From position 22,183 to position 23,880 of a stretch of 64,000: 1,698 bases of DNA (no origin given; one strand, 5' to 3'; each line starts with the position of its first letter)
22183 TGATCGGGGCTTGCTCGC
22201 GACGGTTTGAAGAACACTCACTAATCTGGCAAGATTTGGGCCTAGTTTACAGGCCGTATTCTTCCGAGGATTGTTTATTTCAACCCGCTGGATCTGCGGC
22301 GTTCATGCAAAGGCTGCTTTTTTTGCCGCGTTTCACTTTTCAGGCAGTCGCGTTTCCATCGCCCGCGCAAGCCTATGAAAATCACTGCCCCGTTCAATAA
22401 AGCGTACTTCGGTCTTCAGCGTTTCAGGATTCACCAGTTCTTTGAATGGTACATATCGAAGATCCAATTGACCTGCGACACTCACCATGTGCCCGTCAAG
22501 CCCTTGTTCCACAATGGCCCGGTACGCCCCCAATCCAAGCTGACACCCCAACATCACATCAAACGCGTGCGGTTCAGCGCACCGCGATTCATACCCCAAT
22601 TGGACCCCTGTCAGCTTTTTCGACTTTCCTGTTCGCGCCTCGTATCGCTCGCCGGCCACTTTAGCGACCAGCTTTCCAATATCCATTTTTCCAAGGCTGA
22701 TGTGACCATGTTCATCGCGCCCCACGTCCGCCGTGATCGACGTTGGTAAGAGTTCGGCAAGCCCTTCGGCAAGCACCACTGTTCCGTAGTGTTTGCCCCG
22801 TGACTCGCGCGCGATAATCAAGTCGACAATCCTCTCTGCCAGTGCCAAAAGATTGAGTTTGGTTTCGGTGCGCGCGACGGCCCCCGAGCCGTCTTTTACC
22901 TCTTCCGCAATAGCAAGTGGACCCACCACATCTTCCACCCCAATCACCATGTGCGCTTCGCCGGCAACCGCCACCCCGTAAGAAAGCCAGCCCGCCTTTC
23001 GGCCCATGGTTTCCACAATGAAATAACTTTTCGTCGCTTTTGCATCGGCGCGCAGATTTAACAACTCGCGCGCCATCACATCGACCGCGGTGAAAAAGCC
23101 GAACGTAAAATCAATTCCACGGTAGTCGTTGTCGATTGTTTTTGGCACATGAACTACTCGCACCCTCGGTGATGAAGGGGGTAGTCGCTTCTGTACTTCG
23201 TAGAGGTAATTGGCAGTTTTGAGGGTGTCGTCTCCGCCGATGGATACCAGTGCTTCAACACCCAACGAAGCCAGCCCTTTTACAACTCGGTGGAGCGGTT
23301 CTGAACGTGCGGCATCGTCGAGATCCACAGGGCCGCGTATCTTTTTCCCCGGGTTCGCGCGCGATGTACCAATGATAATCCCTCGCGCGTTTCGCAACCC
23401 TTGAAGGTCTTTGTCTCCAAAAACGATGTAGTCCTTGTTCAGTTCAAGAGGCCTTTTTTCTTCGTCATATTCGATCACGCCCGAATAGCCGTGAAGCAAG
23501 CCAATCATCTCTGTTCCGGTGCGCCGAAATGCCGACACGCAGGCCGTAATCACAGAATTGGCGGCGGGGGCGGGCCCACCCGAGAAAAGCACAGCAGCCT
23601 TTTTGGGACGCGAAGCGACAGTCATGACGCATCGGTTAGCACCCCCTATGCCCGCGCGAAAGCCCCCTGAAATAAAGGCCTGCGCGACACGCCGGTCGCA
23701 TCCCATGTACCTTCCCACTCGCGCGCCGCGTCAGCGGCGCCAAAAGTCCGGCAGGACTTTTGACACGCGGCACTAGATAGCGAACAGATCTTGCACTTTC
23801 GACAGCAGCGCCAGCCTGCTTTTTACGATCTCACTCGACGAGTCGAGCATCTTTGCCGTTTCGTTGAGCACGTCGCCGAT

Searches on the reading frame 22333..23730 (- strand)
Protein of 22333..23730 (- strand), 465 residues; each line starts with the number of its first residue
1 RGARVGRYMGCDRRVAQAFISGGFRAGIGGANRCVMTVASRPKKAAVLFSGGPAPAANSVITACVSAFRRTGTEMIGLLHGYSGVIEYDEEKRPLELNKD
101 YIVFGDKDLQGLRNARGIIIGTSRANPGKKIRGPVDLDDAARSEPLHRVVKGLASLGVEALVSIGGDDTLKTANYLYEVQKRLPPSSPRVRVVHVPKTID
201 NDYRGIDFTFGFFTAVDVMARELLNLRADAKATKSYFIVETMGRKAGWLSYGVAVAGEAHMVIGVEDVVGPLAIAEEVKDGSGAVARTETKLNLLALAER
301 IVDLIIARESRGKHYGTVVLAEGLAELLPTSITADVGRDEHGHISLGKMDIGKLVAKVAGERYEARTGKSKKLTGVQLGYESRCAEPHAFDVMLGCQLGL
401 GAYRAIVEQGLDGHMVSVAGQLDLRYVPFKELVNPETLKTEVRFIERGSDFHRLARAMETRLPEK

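Call 83: search_protein_families(library=pfam, proteins=[window:22333-23730:-], max_evalue=0.0001)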
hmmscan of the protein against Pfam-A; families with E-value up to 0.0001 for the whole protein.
window:22333-23730:- (465 aa): 1 family
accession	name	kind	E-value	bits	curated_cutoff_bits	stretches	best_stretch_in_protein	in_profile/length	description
PF00365.25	PFK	-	3.2e-53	181.4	30.9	1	45-405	2-276/277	Phosphofructokinase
